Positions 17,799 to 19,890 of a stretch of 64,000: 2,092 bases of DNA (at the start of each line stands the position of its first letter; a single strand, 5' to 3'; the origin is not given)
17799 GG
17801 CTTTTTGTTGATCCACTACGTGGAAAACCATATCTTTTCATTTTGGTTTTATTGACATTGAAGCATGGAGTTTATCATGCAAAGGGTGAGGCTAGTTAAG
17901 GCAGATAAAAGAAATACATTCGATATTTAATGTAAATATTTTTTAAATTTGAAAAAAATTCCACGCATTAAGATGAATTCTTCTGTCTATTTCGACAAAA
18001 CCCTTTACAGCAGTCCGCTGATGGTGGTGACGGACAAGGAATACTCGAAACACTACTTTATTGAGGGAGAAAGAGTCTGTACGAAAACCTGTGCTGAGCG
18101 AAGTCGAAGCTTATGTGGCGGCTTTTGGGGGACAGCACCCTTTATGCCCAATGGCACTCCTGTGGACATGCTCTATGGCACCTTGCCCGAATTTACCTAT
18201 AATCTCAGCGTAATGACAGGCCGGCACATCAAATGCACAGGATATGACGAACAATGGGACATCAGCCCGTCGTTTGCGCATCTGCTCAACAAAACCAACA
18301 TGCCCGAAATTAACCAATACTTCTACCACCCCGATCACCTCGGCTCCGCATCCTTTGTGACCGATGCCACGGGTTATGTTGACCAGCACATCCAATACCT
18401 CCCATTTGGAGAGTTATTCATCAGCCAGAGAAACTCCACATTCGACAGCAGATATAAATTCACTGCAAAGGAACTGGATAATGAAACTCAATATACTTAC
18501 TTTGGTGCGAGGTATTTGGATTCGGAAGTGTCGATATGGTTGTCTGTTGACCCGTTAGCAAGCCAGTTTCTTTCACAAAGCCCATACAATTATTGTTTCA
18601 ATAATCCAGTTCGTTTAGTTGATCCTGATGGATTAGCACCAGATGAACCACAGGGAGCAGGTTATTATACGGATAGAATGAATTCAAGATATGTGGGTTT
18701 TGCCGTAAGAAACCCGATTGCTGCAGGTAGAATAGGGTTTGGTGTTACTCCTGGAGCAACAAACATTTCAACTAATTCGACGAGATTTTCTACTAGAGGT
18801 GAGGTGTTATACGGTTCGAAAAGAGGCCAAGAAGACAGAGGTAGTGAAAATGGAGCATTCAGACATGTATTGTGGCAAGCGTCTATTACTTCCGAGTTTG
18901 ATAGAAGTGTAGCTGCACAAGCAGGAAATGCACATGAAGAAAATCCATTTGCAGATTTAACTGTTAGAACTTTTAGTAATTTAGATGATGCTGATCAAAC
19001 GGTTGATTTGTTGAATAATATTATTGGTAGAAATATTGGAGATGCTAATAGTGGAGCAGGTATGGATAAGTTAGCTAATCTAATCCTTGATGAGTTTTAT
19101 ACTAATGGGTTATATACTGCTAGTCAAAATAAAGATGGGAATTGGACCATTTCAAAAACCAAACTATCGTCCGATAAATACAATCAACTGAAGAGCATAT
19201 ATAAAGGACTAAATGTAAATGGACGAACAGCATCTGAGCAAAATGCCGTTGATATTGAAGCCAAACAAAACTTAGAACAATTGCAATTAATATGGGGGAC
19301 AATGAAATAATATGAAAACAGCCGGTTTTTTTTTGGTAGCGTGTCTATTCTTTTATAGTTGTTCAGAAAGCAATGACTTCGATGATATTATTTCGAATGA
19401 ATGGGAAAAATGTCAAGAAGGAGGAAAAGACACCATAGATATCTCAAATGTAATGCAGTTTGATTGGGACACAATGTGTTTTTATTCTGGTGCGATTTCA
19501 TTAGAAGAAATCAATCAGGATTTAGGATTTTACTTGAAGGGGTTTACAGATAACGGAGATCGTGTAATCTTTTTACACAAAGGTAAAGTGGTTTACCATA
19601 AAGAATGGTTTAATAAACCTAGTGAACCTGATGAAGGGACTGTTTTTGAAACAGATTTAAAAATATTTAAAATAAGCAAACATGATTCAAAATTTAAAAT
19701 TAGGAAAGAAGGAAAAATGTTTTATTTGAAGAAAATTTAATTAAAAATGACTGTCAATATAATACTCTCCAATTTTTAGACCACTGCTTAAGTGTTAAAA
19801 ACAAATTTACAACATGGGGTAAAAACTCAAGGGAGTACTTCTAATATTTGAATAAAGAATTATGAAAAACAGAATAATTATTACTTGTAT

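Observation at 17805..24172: Array of three truncated Rhs-core/toxin modules with immunity genes and no parent rhs gene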

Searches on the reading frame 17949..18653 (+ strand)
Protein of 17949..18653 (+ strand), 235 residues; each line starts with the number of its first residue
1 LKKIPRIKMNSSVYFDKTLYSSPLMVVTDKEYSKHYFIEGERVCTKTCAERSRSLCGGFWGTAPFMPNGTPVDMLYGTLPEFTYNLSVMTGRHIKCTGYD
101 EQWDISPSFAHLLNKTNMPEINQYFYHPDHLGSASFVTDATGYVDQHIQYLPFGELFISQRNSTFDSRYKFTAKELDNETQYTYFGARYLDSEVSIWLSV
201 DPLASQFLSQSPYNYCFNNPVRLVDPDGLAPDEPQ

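Call 14: find_related_loci(query=window:17949-18653:+, collection=genome_contigs, flank=10000)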
Query window:17949-18653:+ (235 aa) in genome_contigs; peptide patterns used: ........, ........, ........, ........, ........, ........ (x = any residue, [..] = any of these).
82 stretches matched a pattern; 59 encode a relative of the query (tblastn E <= 1e-3); 57 distinct loci.
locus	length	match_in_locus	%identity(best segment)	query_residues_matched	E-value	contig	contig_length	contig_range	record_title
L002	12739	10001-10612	61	15-229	4e-78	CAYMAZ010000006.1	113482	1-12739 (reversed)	MAG TPA_asm: uncultured Bacteroidales bacterium isolate SRP192927_co7_123 genome assembly, contig: NODE_176_length_11348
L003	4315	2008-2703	43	3-234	3e-55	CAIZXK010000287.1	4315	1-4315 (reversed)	MAG: uncultured Bacteroidales bacterium isolate Loc090721-8-6m_bin-0401 genome assembly, contig: bin-0401:287/779, whole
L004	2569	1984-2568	44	3-199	1e-45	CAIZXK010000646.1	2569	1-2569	MAG: uncultured Bacteroidales bacterium isolate Loc090721-8-6m_bin-0401 genome assembly, contig: bin-0401:646/779, whole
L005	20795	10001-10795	35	16-235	3e-44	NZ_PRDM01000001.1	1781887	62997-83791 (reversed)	Flavobacterium hungaricum strain Kb82 ctg1, whole genome shotgun sequence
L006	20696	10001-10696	37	16-231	2e-44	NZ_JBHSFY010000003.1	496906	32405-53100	Flavobacterium chungangensis strain CGMCC 1.16226 spades_K_17_127_3, whole genome shotgun sequence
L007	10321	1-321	61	124-228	1e-39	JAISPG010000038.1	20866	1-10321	MAG: Bacteroidales bacterium isolate Iy174_bin98 k119_1469570, whole genome shotgun sequence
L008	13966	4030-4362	55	118-228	5e-38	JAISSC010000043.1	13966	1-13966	MAG: Flavobacteriaceae bacterium isolate Kf353_bin93 k119_1794633, whole genome shotgun sequence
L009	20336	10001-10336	50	123-233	1e-30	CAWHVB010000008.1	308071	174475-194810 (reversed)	MAG: uncultured Ignavibacteria bacterium isolate MFD02416.bin.1.237 genome assembly, contig: contig_79974, whole genome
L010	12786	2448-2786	44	119-231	2e-24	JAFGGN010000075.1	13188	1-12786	MAG: bacterium isolate Zod_Metabat.1387 k87_7703217, whole genome shotgun sequence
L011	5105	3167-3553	38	100-229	6e-24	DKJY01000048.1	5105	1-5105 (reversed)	MAG TPA_asm: Bacteroidales bacterium UBA6680 UBA6680_contig_4402, whole genome shotgun sequence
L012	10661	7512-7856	40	121-233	1e-22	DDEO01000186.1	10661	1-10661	MAG TPA_asm: Bacteroidetes bacterium UBA1952 UBA1952_contig_106546, whole genome shotgun sequence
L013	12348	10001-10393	37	124-233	6e-22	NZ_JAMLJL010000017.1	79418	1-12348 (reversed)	Flavobacterium amniphilum strain KYPY10 Scaffold17, whole genome shotgun sequence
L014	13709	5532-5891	39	123-233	1e-21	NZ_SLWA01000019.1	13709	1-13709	Flavobacterium circumlabens strain P5626 Ga0310575_119, whole genome shotgun sequence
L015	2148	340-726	37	124-231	3e-20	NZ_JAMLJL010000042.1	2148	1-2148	Flavobacterium amniphilum strain KYPY10 Scaffold42, whole genome shotgun sequence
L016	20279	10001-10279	43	144-233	5e-20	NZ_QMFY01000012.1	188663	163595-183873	Pseudochryseolinea flava strain SDU1-6 Scaffold12_1, whole genome shotgun sequence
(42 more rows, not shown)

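Call 82: search_protein_families(library=pfam, proteins=[L002:1541-11308:+, L002:25-1527:+, L002:11295-11711:+], max_evalue=0.001)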
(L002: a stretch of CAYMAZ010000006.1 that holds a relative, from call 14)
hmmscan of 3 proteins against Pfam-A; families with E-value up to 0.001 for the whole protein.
L002:1541-11308:+ (3255 aa): 5 families
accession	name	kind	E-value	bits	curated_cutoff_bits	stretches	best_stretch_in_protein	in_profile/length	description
PF03534.18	SpvB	-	3.2e-27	95.9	22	1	463-647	3-179/287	Salmonella virulence plasmid 65kDa B protein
PF05593.20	RHS_repeat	-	5.5e-13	49.4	22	1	2401-2435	1-35/38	RHS Repeat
PF13517.12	FG-GAP_3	-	5.7e-11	43.3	26.9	0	855-895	1-39/61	FG-GAP-like repeat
PF12256.14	TcdB_toxin_midN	-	1.3e-05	25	24.8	1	1835-1956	26-165/181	Insecticide toxin TcdB middle/N-terminal region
PF01839.29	FG-GAP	-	0.00026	21.3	22.1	0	854-870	8-24/37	FG-GAP repeat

L002:25-1527:+ (500 aa): 1 family
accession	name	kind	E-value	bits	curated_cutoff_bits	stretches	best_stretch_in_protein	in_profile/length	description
PF18962.6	Por_Secre_tail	-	8.3e-11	42.5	27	1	426-499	1-75/75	Secretion system C-terminal sorting domain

L002:11295-11711:+ (138 aa): 0 families

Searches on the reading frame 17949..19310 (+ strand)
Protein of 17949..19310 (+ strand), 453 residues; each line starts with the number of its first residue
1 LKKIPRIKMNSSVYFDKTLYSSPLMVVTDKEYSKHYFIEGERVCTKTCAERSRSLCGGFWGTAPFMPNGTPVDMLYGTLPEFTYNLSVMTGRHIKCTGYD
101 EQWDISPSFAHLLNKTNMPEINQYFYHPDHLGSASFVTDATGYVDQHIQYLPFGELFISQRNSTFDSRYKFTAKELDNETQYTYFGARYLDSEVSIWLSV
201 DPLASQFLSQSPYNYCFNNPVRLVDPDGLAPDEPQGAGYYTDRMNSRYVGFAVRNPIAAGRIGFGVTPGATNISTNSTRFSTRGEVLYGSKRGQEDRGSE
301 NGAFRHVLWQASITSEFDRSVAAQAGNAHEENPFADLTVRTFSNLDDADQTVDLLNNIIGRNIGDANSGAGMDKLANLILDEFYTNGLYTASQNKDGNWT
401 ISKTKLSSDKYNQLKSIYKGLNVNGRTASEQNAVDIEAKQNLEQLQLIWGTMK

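Call 3: search_protein_families(library=pfam, proteins=[window:17949-19310:+], max_evalue=0.1)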
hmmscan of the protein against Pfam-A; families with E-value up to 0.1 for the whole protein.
window:17949-19310:+ (453 aa): 2 families
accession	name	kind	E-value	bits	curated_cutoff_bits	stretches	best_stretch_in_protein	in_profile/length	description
PF22322.1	DUF6973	-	3.4e-11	43.2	27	1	296-382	34-119/124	Domain of unknown function (DUF6973)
PF03527.20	RHS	-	0.033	14.5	27.9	1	124-142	2-20/38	RHS protein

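Call 4: search_protein_families(library=ncbifam, proteins=[window:17949-19310:+], max_evalue=0.1)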
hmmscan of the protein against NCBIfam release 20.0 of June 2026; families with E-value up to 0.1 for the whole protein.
window:17949-19310:+ (453 aa): 2 families
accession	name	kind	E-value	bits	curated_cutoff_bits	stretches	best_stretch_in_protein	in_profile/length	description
TIGR03696.1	Rhs_assc_core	domain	2.3e-16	60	32.5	1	150-229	1-76/76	RHS repeat-associated core domain-containing protein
NF041261.1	RHS_core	equivalog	0.0015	16.4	2000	1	111-229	1145-1261/1261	RHS element core protein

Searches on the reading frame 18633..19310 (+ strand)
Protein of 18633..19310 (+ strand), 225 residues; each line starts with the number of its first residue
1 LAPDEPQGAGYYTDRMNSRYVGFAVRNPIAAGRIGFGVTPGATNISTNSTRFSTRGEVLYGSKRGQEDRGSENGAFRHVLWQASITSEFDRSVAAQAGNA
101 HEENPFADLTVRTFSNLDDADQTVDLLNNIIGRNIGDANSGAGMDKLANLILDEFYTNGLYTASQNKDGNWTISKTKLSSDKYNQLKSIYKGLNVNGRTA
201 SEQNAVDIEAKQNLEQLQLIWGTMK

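Call 20: search_solved_structures(query=window:18633-19310:+, max_evalue=1)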
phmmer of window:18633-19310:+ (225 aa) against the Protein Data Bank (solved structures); distinct sequences matched with E-value up to 1: 2.
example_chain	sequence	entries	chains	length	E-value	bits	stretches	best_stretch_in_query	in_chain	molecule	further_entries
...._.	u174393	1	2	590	4e-46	160.9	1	19-213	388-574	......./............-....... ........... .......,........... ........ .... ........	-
4bml_A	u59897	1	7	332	0.1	15.7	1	82-161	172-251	MAJOR CAPSID PROTEIN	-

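Call 23: search_solved_structures(query=window:18633-19310:+, max_evalue=0.001, show_alignments=1)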
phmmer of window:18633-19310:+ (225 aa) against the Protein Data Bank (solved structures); distinct sequences matched with E-value up to 0.001: 1.
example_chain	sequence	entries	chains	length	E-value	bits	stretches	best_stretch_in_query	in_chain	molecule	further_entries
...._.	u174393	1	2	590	4e-46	160.9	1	19-213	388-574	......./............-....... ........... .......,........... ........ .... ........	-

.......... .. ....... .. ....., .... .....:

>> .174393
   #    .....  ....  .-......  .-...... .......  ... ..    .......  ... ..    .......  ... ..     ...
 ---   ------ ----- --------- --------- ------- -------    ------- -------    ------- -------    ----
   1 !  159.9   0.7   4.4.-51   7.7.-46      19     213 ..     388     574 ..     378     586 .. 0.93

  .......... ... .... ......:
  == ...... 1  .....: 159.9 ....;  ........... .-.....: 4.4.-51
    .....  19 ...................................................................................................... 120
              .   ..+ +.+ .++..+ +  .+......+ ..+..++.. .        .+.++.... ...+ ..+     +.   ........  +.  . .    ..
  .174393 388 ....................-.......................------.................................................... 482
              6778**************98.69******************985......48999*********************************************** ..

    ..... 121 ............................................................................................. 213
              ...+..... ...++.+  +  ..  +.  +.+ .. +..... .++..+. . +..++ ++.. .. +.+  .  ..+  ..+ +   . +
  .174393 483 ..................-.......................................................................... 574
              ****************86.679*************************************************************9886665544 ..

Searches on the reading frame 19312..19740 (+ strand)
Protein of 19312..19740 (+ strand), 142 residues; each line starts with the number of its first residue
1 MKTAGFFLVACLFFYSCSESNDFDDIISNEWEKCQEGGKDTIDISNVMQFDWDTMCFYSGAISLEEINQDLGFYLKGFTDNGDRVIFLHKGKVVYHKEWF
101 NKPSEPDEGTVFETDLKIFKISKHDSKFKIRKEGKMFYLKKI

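Call 3: search_protein_families(library=pfam, proteins=[window:19312-19740:+], max_evalue=0.1)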
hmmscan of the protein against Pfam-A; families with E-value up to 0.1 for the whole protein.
window:19312-19740:+ (142 aa): 0 families

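Call 4: search_protein_families(library=ncbifam, proteins=[window:19312-19740:+], max_evalue=0.1)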
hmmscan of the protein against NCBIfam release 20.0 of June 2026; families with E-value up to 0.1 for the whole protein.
window:19312-19740:+ (142 aa): 0 families

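Call 12: find_encoding_contigs(protein=window:19312-19740:+, flank=10000, max_places=10)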
Protein window:19312-19740:+ (142 aa): 1 contig read that carries it; 1 place shown.
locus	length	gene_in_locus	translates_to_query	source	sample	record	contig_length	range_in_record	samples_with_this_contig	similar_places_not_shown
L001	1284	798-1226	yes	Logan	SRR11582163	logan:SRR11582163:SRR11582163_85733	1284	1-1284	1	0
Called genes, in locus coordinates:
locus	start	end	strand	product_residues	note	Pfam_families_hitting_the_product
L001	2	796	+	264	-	?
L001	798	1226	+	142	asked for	-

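Call 29: search_solved_structures(query=window:19312-19740:+, max_evalue=10)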
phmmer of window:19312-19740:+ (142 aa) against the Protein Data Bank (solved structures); distinct sequences matched with E-value up to 10: 4.
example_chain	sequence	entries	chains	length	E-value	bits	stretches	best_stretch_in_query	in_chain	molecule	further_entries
3kz7_A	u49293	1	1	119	0.47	13.5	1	74-127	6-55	FK506-binding protein 3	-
9ina_A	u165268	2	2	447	0.81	12.7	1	29-70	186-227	Rieske (2Fe-2S) domain protein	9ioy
3zib_A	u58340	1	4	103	1.3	12.1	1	55-110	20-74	RAP2A SMA2265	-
5gpg_A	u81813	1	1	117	1.5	11.9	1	74-127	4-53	Peptidyl-prolyl cis-trans isomerase FKBP3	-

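Call 94: find_homologous_proteins(query=window:19312-19740:+)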
Query window:19312-19740:+ (142 aa): 7 proteins with E <= 0.001 among 12 candidates.
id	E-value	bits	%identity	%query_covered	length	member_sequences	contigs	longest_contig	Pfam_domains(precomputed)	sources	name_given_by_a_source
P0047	3.0e-88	311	96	100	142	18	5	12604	-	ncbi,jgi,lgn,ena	jgi:hypothetical protein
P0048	2.8e-77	275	85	100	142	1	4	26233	-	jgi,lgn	jgi:hypothetical protein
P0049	5.7e-72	258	87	94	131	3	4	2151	-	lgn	-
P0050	2.2e-71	256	82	100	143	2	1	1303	-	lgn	-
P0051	3.4e-64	233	74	100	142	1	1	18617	-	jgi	jgi:hypothetical protein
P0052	9.8e-46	173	57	95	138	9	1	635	-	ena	-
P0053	1.1e-44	170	56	99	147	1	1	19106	-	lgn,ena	-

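Call 96: find_encoding_contigs(protein=P0047, flank=10000, max_places=4)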
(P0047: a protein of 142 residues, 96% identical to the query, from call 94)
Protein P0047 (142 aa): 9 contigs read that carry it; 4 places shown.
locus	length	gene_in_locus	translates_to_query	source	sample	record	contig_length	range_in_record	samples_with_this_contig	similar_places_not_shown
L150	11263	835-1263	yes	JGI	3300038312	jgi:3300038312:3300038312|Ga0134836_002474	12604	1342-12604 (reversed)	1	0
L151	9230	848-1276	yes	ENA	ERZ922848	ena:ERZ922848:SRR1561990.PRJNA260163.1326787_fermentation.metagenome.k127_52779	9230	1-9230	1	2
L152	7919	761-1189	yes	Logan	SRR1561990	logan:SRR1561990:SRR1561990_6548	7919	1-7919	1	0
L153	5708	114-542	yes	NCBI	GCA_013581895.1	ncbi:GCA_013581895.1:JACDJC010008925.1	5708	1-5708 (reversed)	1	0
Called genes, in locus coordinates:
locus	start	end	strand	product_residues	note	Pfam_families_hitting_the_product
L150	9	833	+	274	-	PF22322:DUF6973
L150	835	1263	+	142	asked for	-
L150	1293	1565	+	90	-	PF00216:Bac_DNA_binding, PF18291:HU-HIG (weak), PF18175:HU-CCDC81_bac_2 (weak)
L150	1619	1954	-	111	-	PF12844:HTH_19 (weak), PF13560:HTH_31, PF01381:HTH_3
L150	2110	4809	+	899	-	PF01807:Zn_ribbon_DnaG, PF13155:Toprim_2, PF13362:Toprim_3 (weak), PF27228:MTBMA_p00010_2nd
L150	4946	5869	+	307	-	PF00589:Phage_integrase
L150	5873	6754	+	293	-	PF02899:Phage_int_SAM_1 (faint), PF13495:Phage_int_SAM_4, PF00589:Phage_integrase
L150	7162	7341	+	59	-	-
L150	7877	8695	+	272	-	-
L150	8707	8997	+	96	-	-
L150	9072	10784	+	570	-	-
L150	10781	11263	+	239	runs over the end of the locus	PF26363:Phospholipase-like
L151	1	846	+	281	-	?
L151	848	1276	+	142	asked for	-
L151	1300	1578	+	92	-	PF00216:Bac_DNA_binding, PF18291:HU-HIG (weak), PF18175:HU-CCDC81_bac_2 (weak)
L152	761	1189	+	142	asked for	-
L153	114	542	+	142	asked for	-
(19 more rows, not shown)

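Call 97: find_encoding_contigs(protein=P0048, flank=10000, max_places=3)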
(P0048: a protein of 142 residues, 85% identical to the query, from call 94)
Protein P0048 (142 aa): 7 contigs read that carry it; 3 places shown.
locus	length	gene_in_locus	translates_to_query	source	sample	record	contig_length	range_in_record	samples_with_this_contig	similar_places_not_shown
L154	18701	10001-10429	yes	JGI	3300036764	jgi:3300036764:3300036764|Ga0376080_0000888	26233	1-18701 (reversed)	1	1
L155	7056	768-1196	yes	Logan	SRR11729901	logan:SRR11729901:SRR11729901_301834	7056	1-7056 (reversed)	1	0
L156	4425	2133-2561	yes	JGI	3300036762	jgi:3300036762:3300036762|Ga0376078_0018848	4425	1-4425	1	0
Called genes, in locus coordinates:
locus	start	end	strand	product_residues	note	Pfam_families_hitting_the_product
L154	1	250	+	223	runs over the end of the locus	-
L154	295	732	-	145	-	-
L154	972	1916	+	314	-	PF13620:CarboxypepD_reg, PF13715:CarbopepD_reg_2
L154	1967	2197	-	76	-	-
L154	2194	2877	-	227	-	-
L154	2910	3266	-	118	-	PF12844:HTH_19 (weak), PF13443:HTH_26 (weak), PF13560:HTH_31, PF01381:HTH_3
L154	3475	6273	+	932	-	PF01807:Zn_ribbon_DnaG, PF08275:DNAG_N (weak), PF13155:Toprim_2, PF13362:Toprim_3 (weak), PF13662:Toprim_4, PF27228:MTBMA_p00010_2nd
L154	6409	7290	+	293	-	PF02899:Phage_int_SAM_1 (faint), PF00589:Phage_integrase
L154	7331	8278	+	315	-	PF02899:Phage_int_SAM_1 (weak), PF00589:Phage_integrase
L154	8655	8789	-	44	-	-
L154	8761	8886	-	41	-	-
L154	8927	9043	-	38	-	-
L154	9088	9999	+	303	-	PF22322:DUF6973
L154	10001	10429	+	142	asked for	-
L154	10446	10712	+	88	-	PF00216:Bac_DNA_binding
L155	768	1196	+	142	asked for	-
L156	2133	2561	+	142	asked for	-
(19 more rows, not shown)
